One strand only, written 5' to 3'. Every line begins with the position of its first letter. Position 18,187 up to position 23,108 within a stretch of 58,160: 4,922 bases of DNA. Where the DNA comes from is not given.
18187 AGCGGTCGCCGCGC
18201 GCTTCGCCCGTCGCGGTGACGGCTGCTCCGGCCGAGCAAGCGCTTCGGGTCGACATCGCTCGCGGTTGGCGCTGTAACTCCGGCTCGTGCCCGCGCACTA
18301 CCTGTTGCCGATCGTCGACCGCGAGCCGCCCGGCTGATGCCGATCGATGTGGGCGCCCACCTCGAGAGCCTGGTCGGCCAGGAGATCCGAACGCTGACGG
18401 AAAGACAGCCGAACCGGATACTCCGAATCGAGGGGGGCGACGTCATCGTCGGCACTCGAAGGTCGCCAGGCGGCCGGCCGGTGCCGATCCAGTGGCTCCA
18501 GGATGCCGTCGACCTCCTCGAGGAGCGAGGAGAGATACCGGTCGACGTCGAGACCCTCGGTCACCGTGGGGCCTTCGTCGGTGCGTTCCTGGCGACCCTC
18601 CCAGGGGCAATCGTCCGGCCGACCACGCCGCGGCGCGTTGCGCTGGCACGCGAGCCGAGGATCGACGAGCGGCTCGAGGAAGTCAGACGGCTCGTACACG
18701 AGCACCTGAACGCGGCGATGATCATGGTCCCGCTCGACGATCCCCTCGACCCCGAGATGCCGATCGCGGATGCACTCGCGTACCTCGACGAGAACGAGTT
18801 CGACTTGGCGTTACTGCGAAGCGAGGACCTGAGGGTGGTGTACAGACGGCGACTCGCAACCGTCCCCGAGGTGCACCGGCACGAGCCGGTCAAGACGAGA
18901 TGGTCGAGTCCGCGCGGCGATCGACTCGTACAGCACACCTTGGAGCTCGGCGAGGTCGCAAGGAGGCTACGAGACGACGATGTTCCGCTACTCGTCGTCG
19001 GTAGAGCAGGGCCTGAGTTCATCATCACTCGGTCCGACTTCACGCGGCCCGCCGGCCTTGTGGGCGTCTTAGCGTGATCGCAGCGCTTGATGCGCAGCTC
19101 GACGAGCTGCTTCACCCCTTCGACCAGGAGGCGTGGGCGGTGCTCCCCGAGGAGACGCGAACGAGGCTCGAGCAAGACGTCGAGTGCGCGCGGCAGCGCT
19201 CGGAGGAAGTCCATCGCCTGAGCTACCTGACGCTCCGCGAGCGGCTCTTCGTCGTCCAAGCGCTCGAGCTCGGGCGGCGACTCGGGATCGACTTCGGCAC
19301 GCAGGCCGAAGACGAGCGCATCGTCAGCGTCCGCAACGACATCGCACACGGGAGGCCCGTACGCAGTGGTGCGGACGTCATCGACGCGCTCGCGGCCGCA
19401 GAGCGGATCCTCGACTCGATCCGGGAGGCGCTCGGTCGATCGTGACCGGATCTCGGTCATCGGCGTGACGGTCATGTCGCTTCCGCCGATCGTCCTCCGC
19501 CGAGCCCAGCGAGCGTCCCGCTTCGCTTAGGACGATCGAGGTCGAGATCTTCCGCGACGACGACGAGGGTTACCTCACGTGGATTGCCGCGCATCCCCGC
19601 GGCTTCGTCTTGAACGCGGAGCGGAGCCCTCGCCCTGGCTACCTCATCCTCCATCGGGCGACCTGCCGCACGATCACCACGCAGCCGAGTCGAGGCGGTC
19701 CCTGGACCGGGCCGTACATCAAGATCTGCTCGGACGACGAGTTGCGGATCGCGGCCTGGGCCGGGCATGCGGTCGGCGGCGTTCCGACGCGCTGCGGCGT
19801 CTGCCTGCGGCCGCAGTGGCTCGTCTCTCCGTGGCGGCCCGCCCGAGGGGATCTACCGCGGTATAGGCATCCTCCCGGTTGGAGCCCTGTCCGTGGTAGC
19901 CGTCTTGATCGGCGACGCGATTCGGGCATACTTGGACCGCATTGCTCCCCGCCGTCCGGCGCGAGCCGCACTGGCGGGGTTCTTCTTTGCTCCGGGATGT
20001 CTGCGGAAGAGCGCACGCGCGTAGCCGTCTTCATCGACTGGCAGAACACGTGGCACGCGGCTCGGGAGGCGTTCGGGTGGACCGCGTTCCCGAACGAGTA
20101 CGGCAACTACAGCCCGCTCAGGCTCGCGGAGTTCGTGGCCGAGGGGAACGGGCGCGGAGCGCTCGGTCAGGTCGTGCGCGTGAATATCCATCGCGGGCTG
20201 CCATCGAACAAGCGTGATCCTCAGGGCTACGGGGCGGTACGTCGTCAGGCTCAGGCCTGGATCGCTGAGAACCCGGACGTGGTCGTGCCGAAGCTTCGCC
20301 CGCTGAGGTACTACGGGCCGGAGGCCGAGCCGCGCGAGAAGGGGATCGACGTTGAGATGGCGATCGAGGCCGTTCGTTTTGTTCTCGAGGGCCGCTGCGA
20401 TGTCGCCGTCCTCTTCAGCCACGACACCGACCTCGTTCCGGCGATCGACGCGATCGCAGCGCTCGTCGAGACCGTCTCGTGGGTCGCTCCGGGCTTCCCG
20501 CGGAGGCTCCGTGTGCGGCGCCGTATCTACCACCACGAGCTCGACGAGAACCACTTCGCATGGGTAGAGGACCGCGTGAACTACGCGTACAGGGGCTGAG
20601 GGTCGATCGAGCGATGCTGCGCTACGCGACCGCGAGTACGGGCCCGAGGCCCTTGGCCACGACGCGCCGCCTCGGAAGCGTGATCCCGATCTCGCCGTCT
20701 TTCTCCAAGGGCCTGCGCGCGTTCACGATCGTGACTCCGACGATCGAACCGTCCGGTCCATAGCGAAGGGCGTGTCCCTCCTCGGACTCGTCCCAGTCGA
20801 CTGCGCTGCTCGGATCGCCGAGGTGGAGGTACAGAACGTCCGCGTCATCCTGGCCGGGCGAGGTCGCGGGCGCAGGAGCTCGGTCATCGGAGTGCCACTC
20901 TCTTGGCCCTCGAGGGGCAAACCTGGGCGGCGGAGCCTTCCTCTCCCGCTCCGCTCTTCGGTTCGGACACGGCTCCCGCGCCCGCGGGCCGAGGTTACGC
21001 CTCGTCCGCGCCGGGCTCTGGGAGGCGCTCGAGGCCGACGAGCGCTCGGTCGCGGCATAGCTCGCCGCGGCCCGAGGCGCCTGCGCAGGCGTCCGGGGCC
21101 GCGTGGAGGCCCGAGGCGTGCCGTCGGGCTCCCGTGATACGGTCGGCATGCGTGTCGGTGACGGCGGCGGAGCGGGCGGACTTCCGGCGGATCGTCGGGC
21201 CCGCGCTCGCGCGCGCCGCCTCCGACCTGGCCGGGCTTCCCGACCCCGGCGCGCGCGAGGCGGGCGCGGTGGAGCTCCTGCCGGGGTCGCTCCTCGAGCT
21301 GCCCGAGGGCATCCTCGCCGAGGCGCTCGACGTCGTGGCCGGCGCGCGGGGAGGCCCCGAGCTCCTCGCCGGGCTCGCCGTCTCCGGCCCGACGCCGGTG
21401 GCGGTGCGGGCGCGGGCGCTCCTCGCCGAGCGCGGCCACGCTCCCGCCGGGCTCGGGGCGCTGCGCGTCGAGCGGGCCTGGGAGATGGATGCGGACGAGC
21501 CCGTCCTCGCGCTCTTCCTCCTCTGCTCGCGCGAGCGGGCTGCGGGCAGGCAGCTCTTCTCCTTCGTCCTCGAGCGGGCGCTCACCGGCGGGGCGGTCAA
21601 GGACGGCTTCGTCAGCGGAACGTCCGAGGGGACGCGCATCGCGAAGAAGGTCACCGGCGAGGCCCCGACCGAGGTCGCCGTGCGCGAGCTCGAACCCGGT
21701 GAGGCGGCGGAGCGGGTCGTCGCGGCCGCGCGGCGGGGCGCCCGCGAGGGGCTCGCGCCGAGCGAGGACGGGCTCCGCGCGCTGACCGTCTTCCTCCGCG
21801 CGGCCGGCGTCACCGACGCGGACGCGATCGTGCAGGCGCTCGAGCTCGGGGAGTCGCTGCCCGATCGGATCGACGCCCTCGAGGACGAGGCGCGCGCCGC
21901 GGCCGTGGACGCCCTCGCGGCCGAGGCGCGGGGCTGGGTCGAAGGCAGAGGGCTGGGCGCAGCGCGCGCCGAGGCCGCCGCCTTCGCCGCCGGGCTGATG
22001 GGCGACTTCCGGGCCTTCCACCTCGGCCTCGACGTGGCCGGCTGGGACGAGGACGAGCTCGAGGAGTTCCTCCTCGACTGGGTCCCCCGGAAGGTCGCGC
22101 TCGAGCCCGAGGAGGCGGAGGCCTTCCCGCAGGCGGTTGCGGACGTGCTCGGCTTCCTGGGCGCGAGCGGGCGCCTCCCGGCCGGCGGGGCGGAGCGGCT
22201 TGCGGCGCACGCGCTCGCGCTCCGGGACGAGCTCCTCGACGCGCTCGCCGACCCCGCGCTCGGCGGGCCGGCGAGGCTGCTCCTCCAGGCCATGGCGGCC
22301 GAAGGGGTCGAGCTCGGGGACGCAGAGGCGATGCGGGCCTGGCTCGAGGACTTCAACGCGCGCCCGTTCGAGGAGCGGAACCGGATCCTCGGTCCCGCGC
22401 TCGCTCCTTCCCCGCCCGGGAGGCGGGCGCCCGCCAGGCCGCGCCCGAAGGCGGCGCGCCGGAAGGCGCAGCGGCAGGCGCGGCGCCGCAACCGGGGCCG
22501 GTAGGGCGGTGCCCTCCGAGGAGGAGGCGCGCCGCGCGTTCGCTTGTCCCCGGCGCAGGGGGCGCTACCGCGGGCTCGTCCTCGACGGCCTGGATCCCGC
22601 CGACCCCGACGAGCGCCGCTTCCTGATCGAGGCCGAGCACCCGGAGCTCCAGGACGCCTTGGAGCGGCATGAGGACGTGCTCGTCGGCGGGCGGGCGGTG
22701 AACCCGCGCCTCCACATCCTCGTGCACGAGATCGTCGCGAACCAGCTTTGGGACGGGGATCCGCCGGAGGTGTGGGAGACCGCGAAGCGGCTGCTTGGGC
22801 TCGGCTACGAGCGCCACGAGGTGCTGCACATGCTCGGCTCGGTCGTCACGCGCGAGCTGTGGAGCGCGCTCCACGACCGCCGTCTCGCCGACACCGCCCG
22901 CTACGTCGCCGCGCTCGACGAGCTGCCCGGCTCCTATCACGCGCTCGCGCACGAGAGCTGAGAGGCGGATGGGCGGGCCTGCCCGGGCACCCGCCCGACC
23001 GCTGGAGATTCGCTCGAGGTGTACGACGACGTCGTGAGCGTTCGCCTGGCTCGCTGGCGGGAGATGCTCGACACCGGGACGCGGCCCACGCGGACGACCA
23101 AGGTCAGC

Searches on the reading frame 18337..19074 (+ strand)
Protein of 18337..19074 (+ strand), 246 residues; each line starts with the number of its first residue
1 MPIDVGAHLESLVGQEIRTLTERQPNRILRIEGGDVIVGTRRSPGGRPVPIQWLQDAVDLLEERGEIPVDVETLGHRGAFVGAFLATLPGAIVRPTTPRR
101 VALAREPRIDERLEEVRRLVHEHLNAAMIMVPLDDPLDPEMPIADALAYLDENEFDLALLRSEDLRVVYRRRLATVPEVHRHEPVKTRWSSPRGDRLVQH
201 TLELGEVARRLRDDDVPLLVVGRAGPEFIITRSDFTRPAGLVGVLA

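Call 8: search_protein_families(library=pfam, proteins=[window:18337-19074:+], max_evalue=0.01)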
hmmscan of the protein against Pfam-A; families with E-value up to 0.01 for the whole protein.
window:18337-19074:+ (246 aa): 0 families

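Call 9: search_protein_families(library=padloc, proteins=[window:18337-19074:+], max_evalue=0.001)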
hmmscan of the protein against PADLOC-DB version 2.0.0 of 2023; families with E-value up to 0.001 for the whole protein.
window:18337-19074:+ (246 aa): 0 families

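Call 10: search_protein_families(library=ncbifam, proteins=[window:18337-19074:+], max_evalue=0.01)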
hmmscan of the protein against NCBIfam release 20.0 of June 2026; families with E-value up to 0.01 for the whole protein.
window:18337-19074:+ (246 aa): 0 families

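Call 89: search_solved_structures(query=window:18337-19074:+, max_evalue=1)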
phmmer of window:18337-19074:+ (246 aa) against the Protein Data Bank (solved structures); distinct sequences matched with E-value up to 1: 3.
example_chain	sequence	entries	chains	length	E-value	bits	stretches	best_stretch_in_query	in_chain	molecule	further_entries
2eby_A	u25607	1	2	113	0.16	15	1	91-185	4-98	Putative HTH-type transcriptional regulator ybaQ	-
7dut_A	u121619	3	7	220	0.19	14.8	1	88-168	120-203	SOJ protein (Soj)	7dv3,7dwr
9v6l_A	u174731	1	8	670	0.23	14.5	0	113-181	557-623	Biofilm formation protein PslE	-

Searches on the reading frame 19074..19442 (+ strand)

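Call 8: search_protein_families(library=pfam, proteins=[window:19074-19442:+], max_evalue=0.01)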
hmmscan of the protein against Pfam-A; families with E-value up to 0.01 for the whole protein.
window:19074-19442:+ (123 aa): 1 family
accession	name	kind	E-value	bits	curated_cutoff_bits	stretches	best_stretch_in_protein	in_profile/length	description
PF18735.6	HEPN_RiboL-PSP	-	0.00019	21.9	28.4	1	70-120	132-189/191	RiboL-PSP-HEPN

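Call 9: search_protein_families(library=padloc, proteins=[window:19074-19442:+], max_evalue=0.001)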
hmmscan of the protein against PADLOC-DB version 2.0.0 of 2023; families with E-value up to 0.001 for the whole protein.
window:19074-19442:+ (123 aa): 0 families

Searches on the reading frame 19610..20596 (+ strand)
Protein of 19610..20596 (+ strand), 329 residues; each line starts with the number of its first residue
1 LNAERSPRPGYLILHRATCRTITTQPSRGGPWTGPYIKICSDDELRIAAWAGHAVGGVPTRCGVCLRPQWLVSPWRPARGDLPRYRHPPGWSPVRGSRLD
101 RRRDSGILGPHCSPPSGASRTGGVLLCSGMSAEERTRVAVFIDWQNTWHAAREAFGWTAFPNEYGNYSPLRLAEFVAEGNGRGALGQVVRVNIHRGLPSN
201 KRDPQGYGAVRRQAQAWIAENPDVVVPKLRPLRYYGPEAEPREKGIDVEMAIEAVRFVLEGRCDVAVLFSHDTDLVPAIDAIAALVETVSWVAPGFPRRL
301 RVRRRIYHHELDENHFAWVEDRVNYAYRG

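Call 8: search_protein_families(library=pfam, proteins=[window:19610-20596:+], max_evalue=0.01)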
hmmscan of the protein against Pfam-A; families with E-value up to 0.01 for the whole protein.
window:19610-20596:+ (329 aa): 1 family
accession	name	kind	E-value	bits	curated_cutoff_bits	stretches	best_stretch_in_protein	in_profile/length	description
PF01936.24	NYN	-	1.5e-09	38.9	24.2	1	137-285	1-116/145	NYN domain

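Call 9: search_protein_families(library=padloc, proteins=[window:19610-20596:+], max_evalue=0.001)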
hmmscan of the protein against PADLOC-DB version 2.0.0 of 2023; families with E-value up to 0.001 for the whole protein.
window:19610-20596:+ (329 aa): 1 family
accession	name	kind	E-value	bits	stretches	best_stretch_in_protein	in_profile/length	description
PDLC04163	HEC-09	-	3.1e-06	25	1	241-298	101-158/203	-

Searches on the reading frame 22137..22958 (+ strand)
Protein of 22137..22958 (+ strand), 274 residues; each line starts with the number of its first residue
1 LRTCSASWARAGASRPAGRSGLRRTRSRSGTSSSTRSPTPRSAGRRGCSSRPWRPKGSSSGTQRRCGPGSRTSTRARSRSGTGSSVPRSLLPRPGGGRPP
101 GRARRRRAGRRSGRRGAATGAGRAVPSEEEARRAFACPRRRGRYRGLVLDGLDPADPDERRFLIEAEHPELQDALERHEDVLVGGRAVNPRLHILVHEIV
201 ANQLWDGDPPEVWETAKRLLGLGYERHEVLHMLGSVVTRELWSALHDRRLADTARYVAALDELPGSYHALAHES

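Call 10: search_protein_families(library=ncbifam, proteins=[window:22137-22958:+], max_evalue=0.01)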
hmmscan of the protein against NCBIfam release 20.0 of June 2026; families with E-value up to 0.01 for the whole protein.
window:22137-22958:+ (274 aa): 0 families

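Call 95: search_protein_families(library=pfam, proteins=[window:22137-22958:+], max_evalue=0.01)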
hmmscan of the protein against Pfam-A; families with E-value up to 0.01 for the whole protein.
window:22137-22958:+ (274 aa): 1 family
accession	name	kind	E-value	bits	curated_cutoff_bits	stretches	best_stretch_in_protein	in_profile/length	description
PF08897.16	DUF1841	-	1.7e-07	31.8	24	1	165-261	33-134/135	Domain of unknown function (DUF1841)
